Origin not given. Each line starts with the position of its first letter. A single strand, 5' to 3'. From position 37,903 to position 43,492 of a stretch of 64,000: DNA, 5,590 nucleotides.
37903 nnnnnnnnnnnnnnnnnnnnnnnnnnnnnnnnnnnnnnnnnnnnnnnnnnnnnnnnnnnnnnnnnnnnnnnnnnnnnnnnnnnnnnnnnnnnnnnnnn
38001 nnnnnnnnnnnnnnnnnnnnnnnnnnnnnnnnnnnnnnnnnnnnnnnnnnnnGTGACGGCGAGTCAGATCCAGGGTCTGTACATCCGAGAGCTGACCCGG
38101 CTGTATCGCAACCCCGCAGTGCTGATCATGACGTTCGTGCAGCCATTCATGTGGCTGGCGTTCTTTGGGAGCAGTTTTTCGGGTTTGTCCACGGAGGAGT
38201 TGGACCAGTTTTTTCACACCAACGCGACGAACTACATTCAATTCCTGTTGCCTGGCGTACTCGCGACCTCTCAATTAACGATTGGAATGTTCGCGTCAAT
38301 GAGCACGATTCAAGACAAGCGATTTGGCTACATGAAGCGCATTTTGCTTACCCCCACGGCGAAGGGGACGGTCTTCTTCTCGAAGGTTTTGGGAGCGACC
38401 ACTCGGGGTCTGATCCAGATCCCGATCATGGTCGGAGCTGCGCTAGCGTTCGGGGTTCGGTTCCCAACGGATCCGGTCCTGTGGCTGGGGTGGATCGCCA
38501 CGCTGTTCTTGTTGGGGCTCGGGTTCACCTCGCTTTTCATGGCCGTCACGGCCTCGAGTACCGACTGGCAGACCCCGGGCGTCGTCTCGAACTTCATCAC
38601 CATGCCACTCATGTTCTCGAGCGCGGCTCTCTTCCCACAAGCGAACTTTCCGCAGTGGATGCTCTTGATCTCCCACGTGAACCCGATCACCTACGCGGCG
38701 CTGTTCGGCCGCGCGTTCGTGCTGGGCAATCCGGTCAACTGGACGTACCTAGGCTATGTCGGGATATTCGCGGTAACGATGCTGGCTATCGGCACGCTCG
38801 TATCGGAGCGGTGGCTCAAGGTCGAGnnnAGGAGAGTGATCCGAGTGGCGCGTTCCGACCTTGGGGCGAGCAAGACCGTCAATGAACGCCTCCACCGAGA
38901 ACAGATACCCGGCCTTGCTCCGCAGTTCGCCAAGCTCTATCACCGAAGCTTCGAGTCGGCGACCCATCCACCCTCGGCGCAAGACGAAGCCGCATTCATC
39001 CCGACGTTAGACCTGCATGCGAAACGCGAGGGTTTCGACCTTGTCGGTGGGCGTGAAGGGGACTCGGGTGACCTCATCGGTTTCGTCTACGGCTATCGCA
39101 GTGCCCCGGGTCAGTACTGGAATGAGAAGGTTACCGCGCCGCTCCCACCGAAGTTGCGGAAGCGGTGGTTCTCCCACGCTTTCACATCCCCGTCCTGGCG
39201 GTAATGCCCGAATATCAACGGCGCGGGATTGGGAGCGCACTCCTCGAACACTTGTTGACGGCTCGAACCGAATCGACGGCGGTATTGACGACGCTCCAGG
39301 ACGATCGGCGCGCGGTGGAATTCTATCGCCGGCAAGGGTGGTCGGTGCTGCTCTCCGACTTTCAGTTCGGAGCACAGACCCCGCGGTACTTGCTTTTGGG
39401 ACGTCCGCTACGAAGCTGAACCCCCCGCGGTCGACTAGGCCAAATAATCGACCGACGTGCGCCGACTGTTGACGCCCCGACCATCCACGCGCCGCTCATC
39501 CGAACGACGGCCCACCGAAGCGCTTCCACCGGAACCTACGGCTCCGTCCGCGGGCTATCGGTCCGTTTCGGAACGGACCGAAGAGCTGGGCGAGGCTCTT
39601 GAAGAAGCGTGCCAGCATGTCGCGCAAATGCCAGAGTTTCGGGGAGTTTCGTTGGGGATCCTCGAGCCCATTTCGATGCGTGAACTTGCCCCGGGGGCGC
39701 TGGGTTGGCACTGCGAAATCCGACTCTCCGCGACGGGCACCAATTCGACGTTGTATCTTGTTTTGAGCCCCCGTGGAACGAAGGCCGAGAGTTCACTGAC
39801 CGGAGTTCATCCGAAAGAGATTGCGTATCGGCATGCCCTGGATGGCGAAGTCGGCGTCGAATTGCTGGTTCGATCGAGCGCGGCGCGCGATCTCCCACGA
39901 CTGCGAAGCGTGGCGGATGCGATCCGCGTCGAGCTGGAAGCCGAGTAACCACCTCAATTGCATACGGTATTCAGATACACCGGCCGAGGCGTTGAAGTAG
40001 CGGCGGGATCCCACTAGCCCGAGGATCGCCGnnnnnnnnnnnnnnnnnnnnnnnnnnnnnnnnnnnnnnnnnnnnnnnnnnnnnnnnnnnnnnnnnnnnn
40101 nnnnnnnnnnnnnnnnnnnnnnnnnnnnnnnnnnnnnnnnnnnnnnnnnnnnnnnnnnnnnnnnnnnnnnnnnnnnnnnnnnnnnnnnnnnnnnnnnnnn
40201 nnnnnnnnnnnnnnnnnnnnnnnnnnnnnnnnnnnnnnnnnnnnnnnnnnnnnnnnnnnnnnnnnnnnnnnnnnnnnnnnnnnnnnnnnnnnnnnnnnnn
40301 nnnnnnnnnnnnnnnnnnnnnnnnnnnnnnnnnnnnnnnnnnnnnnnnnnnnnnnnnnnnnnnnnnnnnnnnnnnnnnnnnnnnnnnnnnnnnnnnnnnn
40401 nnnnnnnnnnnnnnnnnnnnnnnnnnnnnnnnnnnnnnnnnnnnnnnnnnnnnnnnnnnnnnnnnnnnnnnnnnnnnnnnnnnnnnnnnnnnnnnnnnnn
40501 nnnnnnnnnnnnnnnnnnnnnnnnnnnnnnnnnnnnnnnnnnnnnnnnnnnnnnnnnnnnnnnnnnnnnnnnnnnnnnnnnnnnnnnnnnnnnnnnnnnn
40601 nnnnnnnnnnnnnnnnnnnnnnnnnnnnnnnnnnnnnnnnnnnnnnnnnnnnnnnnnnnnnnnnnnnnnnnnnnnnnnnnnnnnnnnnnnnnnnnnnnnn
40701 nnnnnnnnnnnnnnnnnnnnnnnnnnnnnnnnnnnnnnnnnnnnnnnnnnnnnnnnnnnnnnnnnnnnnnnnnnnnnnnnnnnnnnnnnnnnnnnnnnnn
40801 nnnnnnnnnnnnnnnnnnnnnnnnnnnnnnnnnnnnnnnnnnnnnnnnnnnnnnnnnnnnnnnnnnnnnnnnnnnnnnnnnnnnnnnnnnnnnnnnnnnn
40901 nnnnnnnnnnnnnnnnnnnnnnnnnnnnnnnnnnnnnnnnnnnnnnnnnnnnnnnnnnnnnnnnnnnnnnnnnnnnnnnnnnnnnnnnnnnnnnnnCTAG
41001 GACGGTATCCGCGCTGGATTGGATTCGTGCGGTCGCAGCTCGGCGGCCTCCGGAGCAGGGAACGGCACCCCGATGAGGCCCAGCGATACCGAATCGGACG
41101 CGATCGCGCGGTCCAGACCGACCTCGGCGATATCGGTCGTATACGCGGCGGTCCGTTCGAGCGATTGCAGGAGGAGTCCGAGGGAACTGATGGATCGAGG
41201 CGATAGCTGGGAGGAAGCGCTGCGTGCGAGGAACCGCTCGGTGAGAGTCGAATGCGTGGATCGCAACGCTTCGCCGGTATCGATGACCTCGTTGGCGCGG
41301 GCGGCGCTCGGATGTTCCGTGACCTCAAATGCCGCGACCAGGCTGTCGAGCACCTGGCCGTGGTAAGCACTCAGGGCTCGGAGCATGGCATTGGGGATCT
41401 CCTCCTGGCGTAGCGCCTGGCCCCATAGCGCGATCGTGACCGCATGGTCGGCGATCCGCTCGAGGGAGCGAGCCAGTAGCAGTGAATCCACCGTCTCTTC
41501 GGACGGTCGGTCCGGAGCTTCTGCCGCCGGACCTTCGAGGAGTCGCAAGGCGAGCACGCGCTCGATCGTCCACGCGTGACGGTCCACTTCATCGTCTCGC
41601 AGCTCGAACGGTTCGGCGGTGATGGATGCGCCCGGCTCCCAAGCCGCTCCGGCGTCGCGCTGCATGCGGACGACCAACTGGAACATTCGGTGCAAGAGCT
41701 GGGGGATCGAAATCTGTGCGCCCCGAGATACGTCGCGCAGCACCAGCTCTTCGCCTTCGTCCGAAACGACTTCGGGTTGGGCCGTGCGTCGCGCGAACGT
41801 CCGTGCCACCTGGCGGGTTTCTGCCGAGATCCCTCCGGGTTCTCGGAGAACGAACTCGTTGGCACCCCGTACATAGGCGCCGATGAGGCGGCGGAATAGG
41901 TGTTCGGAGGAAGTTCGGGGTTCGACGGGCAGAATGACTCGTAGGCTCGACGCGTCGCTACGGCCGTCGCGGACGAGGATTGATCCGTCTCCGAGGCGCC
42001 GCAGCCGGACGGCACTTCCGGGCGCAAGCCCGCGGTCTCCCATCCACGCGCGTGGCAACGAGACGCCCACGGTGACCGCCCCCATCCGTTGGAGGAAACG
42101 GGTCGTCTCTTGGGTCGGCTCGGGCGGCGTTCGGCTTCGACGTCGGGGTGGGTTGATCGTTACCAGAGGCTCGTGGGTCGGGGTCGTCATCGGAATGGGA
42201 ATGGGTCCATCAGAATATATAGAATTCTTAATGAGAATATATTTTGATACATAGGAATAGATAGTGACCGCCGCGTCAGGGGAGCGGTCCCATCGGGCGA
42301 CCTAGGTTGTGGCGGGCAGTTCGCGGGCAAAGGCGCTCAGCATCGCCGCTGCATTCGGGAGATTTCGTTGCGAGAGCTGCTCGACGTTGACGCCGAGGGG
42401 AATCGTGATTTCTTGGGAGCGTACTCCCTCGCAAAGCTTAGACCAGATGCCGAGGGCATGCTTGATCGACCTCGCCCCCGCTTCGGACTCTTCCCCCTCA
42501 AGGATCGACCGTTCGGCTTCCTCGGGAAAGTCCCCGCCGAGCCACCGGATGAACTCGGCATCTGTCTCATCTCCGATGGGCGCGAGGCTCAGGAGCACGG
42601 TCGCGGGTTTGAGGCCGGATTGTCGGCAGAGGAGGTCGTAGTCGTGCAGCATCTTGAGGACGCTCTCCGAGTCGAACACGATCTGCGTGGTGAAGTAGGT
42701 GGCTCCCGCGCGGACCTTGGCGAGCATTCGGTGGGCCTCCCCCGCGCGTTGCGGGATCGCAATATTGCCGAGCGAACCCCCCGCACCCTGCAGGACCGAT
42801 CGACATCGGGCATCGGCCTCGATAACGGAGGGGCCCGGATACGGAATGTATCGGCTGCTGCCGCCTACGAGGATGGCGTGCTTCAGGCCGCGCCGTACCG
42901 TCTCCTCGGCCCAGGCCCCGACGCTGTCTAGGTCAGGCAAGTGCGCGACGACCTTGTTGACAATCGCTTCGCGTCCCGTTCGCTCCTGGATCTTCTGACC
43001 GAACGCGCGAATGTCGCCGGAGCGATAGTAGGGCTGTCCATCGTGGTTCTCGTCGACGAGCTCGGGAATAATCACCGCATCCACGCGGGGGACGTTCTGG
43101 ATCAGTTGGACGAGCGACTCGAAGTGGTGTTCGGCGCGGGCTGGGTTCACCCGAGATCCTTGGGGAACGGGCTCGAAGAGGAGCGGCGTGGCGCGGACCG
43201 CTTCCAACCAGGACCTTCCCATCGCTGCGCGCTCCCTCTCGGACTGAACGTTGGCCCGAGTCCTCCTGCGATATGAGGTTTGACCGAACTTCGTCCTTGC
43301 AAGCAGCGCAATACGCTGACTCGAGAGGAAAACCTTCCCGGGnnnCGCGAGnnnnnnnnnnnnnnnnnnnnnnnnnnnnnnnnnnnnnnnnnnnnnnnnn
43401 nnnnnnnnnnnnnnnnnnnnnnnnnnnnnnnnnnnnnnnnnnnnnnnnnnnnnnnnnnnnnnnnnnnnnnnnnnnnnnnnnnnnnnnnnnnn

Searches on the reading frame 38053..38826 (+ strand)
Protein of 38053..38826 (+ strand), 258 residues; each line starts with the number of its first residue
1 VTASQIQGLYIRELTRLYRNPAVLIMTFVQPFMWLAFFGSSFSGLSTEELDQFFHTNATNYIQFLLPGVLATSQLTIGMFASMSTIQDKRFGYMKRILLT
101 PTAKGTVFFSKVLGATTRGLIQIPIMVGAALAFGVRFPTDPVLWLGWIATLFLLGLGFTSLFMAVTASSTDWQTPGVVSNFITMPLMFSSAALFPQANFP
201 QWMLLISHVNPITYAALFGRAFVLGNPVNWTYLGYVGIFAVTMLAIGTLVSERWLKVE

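Call 18: search_protein_families(library=pfam, proteins=[window:38053-38826:+], max_evalue=0.01)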
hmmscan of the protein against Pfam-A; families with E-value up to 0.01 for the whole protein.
window:38053-38826:+ (258 aa): 3 families
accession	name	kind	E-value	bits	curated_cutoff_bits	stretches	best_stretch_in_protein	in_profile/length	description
PF01061.29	ABC2_membrane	-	1.3e-26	93.9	26.9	1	5-215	2-202/211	ABC-2 type transporter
PF12698.13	ABC2_membrane_3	-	1.3e-15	57.8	31.6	1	56-247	155-345/347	ABC-2 family transporter protein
PF12730.13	ABC2_membrane_4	-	9.3e-05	22.9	27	1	13-174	5-166/179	ABC-2 family transporter protein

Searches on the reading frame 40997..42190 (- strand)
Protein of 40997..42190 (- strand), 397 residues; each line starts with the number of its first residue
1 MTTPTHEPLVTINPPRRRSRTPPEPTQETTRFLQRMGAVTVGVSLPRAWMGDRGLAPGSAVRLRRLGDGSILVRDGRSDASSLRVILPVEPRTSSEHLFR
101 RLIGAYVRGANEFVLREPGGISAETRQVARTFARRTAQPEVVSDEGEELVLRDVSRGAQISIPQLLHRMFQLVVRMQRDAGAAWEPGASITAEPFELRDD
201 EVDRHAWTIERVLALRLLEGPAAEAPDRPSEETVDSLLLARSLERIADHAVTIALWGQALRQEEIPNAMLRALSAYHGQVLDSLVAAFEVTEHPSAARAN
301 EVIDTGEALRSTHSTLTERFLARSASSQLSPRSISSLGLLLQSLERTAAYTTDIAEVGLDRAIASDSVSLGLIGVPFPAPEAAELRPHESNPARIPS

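Call 12: find_encoding_contigs(protein=window:40997-42190:-, flank=10000, max_places=1)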
Protein window:40997-42190:- (397 aa): 6 contigs read that carry it; 1 place shown.
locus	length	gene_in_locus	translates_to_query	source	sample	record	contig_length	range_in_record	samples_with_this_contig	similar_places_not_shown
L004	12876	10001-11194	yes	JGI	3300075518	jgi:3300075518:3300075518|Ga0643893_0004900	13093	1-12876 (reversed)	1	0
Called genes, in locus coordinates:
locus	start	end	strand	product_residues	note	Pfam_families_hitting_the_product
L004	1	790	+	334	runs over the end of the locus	?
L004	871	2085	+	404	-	PF00005:ABC_tran, PF13304:AAA_21 (weak), PF08352:oligo_HPY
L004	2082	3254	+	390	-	PF00005:ABC_tran, PF13304:AAA_21 (faint), PF08352:oligo_HPY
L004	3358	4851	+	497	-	PF00171:Aldedh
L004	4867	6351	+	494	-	PF00171:Aldedh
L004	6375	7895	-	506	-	PF00202:Aminotran_3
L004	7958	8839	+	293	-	PF04909:Amidohydro_2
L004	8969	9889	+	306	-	-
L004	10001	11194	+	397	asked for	PF01895:PhoU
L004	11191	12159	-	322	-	PF01384:PHO4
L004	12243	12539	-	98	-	-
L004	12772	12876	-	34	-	?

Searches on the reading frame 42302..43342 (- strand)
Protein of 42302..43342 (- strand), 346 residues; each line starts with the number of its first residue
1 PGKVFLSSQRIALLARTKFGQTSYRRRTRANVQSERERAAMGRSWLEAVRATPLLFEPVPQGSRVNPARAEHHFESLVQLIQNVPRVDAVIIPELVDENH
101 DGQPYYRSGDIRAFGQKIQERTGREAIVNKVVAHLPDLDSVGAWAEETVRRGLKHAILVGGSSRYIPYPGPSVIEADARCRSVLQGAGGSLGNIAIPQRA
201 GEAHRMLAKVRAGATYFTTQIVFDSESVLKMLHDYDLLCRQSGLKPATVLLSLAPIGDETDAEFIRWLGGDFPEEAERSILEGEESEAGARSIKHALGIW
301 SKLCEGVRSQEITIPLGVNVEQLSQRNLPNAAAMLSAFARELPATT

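Call 18: search_protein_families(library=pfam, proteins=[window:42302-43342:-], max_evalue=0.01)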
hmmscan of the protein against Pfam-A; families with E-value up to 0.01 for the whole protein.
window:42302-43342:- (346 aa): 2 families
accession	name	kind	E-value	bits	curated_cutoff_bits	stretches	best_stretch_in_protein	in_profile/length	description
PF19345.5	MTHFR_2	-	0.00019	20.9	27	1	182-319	135-269/295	Mycobacterial methylenetetrahydrofolate reductase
PF02219.23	MTHFR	-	0.0054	16.6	24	1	203-235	162-194/287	Methylenetetrahydrofolate reductase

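Call 54: search_protein_families(library=pfam, proteins=[window:42302-43222:-], max_evalue=0.001)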
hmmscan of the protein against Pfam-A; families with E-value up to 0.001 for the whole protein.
window:42302-43222:- (306 aa): 1 family
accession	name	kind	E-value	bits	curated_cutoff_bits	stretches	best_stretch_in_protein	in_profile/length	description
PF19345.5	MTHFR_2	-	0.00014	21.4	27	1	142-280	135-270/295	Mycobacterial methylenetetrahydrofolate reductase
